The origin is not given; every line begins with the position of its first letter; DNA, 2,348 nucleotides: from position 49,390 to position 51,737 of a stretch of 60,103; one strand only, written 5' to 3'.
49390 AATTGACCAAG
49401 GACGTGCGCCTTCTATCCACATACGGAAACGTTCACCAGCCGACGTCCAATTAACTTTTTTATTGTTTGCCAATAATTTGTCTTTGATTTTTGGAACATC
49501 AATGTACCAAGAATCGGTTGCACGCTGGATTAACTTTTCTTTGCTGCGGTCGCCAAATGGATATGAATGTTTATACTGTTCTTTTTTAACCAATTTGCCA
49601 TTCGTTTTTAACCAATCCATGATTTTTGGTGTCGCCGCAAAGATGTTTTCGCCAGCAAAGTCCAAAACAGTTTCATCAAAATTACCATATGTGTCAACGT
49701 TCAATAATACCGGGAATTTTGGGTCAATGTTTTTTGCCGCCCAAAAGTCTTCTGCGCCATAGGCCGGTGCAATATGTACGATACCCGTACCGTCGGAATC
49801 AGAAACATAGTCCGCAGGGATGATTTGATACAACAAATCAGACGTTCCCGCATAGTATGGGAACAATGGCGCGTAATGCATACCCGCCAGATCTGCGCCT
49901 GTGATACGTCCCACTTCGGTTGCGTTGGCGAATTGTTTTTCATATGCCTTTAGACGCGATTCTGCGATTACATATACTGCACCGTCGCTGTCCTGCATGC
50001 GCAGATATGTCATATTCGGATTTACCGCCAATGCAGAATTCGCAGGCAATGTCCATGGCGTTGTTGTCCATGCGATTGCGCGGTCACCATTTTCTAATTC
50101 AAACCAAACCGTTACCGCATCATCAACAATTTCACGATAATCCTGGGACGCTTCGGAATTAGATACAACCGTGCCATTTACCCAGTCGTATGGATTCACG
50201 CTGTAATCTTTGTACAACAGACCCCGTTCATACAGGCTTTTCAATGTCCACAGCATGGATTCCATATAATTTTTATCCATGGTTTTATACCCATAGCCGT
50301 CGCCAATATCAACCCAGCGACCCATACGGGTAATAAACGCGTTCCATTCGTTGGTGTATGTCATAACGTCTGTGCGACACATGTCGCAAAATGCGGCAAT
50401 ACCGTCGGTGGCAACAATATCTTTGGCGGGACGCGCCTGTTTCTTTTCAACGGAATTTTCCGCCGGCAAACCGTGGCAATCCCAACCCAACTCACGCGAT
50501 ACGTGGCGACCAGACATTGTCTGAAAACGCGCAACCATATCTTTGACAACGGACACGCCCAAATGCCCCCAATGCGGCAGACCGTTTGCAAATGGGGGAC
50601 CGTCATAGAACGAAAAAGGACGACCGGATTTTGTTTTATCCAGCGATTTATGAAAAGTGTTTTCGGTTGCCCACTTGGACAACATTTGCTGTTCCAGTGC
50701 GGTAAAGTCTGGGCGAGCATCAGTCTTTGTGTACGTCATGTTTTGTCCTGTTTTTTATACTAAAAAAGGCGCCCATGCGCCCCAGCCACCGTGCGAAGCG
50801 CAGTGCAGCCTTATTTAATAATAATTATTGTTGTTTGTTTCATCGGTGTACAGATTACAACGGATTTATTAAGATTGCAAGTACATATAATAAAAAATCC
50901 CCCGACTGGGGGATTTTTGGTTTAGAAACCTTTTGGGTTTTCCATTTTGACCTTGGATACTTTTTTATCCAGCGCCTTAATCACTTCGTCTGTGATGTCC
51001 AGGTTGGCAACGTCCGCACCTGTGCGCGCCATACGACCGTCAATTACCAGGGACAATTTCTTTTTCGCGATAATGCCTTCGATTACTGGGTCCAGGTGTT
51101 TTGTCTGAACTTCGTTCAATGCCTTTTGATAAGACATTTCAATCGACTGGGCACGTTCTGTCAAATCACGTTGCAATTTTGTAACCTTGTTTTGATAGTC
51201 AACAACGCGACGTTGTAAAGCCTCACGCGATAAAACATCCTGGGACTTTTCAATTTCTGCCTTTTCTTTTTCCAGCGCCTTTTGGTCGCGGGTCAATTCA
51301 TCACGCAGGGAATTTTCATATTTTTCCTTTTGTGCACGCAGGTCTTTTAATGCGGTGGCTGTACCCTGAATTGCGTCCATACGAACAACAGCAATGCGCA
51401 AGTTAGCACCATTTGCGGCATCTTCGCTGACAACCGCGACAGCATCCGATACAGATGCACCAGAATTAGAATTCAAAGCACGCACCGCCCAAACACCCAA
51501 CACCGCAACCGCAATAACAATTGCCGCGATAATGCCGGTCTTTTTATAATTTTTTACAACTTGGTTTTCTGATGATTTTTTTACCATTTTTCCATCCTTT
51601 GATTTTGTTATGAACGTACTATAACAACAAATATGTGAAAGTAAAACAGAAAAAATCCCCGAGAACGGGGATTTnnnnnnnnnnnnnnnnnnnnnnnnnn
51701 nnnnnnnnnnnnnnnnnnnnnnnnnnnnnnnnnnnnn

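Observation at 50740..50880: Ile-codon mini-ORF plus terminator/antiterminator upstream of ileS: candidate leader-peptide attenuator of an aminoacyl-tRNA synthetase gene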

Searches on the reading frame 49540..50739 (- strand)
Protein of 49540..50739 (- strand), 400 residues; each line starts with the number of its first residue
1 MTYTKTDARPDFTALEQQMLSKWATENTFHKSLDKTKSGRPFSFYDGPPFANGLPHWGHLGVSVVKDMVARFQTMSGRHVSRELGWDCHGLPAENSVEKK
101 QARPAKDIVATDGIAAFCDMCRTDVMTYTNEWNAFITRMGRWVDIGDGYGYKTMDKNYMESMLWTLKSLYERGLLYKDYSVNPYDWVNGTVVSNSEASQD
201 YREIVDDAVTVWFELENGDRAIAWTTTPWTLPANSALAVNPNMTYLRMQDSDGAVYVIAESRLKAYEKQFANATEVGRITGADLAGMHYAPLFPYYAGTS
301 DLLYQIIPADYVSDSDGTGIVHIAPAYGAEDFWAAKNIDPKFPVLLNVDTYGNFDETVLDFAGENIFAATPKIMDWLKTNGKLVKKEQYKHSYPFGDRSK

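Call 7: find_related_loci(query=window:49540-50739:-, collection=genome_contigs, flank=3000)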
Query window:49540-50739:- (400 aa) in genome_contigs; peptide patterns used: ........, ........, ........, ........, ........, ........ (x = any residue, [..] = any of these).
358 stretches matched a pattern; 330 encode a relative of the query (tblastn E <= 1e-3); the best 80 are kept; 80 distinct loci.
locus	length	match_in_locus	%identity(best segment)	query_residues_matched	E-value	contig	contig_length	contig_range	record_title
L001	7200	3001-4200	97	1-400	0e+0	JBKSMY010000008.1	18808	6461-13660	MAG: Alphaproteobacteria bacterium isolate KS320-82 k141_827703, whole genome shotgun sequence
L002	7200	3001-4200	94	1-400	0e+0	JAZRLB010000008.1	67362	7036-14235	MAG: Candidatus Enterousia sp. isolate T1900045443_YK20190134.MAGScoT_cleanbin_000013 SGB_7129_k141_694761, whole genome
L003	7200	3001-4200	93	1-400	0e+0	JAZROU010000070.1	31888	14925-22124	MAG: Candidatus Enterousia sp. isolate T1900045388_YK20190078.MAGScoT_cleanbin_000020 SGB_6918_k141_404257, whole genome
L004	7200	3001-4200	93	1-400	0e+0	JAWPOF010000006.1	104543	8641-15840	MAG: Alphaproteobacteria bacterium isolate KG228-117 k141_623900, whole genome shotgun sequence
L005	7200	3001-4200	92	1-400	0e+0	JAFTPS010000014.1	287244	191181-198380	MAG: Alphaproteobacteria bacterium isolate RGIG4037 Roe_deer_Cecum-5__c5270, whole genome shotgun sequence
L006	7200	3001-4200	90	1-400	0e+0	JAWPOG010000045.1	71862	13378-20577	MAG: Alphaproteobacteria bacterium isolate KV104-158 k141_2568442, whole genome shotgun sequence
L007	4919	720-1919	89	1-400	0e+0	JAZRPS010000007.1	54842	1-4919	MAG: Candidatus Enterousia sp. isolate T1900045373_YK20190063.MAGScoT_cleanbin_000025 SGB_6863_k141_749045, whole genome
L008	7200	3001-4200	90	1-400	0e+0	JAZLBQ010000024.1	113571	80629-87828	MAG: Candidatus Enterousia sp. isolate T1900045063_TC20190056.MAGScoT_cleanbin_000013 SGB_4572_k141_1978705, whole genom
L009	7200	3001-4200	90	1-400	0e+0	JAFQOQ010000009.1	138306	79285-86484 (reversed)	MAG: Alphaproteobacteria bacterium isolate RGIG2010 Goat_Colon-1__c162728, whole genome shotgun sequence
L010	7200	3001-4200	89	1-400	0e+0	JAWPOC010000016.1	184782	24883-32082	MAG: Alphaproteobacteria bacterium isolate KA0024-133 k141_131763, whole genome shotgun sequence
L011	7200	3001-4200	89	1-400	0e+0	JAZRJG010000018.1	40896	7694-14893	MAG: Candidatus Enterousia sp. isolate T1900045468_YK20190159.MAGScoT_cleanbin_000030 SGB_7220_k141_1590053, whole genom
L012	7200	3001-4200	89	1-400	0e+0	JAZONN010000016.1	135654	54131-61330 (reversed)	MAG: Candidatus Enterousia sp. isolate T1900045638_YK20190332.MAGScoT_cleanbin_000024 SGB_8112_k141_803737, whole genome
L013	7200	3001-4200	88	1-400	0e+0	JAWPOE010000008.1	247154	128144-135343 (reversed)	MAG: Alphaproteobacteria bacterium isolate KA0040-166 k141_183340, whole genome shotgun sequence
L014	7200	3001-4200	88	1-400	0e+0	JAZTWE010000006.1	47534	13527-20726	MAG: Candidatus Enterousia sp. isolate T1900045334_YK20190023.MAGScoT_cleanbin_000100 SGB_6575_k141_523930, whole genome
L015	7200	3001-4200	89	1-400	0e+0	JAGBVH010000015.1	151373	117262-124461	MAG: Alphaproteobacteria bacterium isolate RGIG9479 Yak_Cecum-4__c333429, whole genome shotgun sequence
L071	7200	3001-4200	80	1-400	0e+0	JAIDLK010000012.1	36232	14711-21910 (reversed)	MAG: Alphaproteobacteria bacterium isolate SC0338_S5_7 SC0338_S5_7_contig_12, whole genome shotgun sequence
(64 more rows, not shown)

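Call 33: search_protein_families(library=ncbifam, proteins=[L071:3001-4200:+])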
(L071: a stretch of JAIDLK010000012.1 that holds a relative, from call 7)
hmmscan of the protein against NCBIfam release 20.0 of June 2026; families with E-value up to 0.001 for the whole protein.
L071:3001-4200:+ (400 aa): 13 families
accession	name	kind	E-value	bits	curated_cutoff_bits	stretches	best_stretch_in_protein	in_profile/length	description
TIGR00392.1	ileS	equivalog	5.6e-112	375.5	621.4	1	8-400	4-413/861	isoleucine--tRNA ligase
NF000258.1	MupB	exception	6.9e-85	285.7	1900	1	16-398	9-388/1033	mupirocin-resistant isoleucine--tRNA ligase MupB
NF000257.1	MupA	exception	5.5e-80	269.4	1900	1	16-398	9-384/1024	mupirocin-resistant isoleucine--tRNA ligase MupA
NF040702.1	ileS_w_GNAT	exception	7.9e-47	159.5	1999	2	9-260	16-280/1100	isoleucine--tRNA ligase, N-acetyltransferase domain-containing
TIGR00422.1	valS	equivalog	2.1e-40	138.5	612.1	2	11-245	6-237/863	valine--tRNA ligase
NF009687.0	PRK13208.1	equivalog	7.8e-39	133.5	738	2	7-248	7-239/801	valine--tRNA ligase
NF004349.1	PRK05729.1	equivalog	9.2e-33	113.5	704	2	13-246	7-232/860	valine--tRNA ligase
NF008957.0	PRK12300.1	subfamily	8.9e-26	90.1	677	1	12-338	6-328/946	leucine--tRNA ligase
TIGR00395.1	leuS_arch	equivalog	7.7e-22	77.1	648.5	1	21-339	9-323/938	leucine--tRNA ligase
NF000540.1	alt_ValS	exception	5.9e-17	60.9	900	1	13-244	7-250/827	valine--tRNA ligase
TIGR00396.1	leuS_bact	equivalog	4.5e-16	58.2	548.4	1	13-197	4-167/843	leucine--tRNA ligase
NF011492.0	PRK14900.1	equivalog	1.6e-15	56.1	1783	1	16-246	19-247/1044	valine--tRNA ligase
TIGR00398.1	metG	equivalog_domain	2.7e-05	23.1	336.35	1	49-109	8-67/530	methionine--tRNA ligase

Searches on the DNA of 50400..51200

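Call 4: search_rna_families(source=window, start=50400, end=51200, threshold=evalue, max_evalue=10, show_alignments=3)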
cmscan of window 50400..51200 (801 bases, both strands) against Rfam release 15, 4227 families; matches with E-value up to 10: 12.
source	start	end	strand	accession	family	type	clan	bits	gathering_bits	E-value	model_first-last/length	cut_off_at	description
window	50812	50922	+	RF01859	Phe_leader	Cis-reg; leader;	-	29.6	55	0.0091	1-125/125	no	Phenylalanine leader peptide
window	50889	50944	-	RF01859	Phe_leader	Cis-reg; leader;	-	25.9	55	0.061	1-125/125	no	Phenylalanine leader peptide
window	50762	50949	-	RF01770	rimP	Cis-reg; leader;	-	24.6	47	0.14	1-102/102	no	Gammaprotebacteria rimP leader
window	50803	50921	+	RF00512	Leu_leader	Cis-reg; leader;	-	22.6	50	0.037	1-148/148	no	Leucine operon leader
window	50862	50967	+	RF01770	rimP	Cis-reg; leader;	-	20.5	47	1.1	1-102/102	no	Gammaprotebacteria rimP leader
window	50822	50926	+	RF01772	rnk_pseudo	Cis-reg; leader;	-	20.2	55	0.82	1-108/108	no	Pseudomonas rnk leader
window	50889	50919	-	RF02075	STnc230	Gene; sRNA;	-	18.9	50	5.7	46-78/83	no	Enterobacterial sRNA STnc230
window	50852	50922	+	RF02075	STnc230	Gene; sRNA;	-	18.4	50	7.2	1-83/83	no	Enterobacterial sRNA STnc230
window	50882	50946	-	RF02362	Yfr10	Gene; sRNA;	-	18.2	43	6.9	1-78/78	no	Cyanobacterial functional RNA 10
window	50892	50918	-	RF00106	RNAI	Gene; antisense;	-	17.5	47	1.4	73-99/102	no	RNAI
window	50894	50918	+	RF00106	RNAI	Gene; antisense;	-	15.9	47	3.1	74-98/102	no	RNAI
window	50656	50675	-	RF02914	DUF805b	Cis-reg;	CL00115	11.9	35.6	3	2-21/35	no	DUF805b RNA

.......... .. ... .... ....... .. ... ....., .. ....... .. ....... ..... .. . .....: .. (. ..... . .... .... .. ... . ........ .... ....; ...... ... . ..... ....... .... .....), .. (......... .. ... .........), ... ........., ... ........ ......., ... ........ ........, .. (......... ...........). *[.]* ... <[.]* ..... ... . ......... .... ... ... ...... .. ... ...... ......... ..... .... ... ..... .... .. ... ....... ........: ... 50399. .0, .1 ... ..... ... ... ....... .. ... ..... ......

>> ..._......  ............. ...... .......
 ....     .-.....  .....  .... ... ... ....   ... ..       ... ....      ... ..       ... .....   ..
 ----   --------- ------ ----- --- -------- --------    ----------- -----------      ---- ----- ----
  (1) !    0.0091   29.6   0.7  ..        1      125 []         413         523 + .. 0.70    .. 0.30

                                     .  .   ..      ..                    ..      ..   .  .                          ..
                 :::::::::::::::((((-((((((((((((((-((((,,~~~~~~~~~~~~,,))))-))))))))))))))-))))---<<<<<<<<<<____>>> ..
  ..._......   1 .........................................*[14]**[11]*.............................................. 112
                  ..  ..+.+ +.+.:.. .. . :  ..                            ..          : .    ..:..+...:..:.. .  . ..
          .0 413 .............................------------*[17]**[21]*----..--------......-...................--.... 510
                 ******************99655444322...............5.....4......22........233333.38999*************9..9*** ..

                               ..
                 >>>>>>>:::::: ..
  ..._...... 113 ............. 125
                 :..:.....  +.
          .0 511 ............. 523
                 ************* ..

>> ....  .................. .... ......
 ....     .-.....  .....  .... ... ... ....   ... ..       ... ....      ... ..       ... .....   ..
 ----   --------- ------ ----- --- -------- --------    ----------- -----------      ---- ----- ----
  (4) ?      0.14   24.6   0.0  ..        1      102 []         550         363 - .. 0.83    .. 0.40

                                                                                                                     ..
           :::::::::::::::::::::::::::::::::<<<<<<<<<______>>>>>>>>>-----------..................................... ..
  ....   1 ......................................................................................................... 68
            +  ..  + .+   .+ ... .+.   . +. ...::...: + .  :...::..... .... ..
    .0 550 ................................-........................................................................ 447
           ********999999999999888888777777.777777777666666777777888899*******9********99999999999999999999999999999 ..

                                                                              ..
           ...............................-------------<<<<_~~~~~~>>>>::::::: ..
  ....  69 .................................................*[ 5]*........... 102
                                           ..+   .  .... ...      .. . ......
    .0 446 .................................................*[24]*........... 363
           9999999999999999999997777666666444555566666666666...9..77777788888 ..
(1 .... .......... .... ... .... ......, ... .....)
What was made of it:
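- On Rfam leader families (Phe_leader RF01859, Leu_leader RF00512, Thr_leader and others): They lie on the opposite strand or on the skp terminator (call 4).
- On T-box riboswitch: There is no T-box hit even at E <= 10 (call 4).
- Closest known: Amino-acid operon leaders containing Ile codons: the thr operon leader. Different: The weak Phe_leader and Leu_leader hits lie on the opposite strand or on the skp terminator (call 4).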

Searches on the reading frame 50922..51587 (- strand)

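Call 6: search_protein_families(library=ncbifam, proteins=[window:50922-51587:-])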
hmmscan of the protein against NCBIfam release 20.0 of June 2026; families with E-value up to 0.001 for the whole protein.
window:50922-51587:- (221 aa): 0 families

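Call 31: search_protein_families(library=pfam, proteins=[window:50922-51587:-], max_evalue=0.01)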
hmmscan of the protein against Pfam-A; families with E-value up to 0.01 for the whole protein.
window:50922-51587:- (221 aa): 1 family
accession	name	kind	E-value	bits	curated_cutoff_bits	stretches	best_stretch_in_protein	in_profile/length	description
PF03938.19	OmpH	-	4.2e-17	63.1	32.4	1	64-206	1-141/141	Outer membrane protein (OmpH-like)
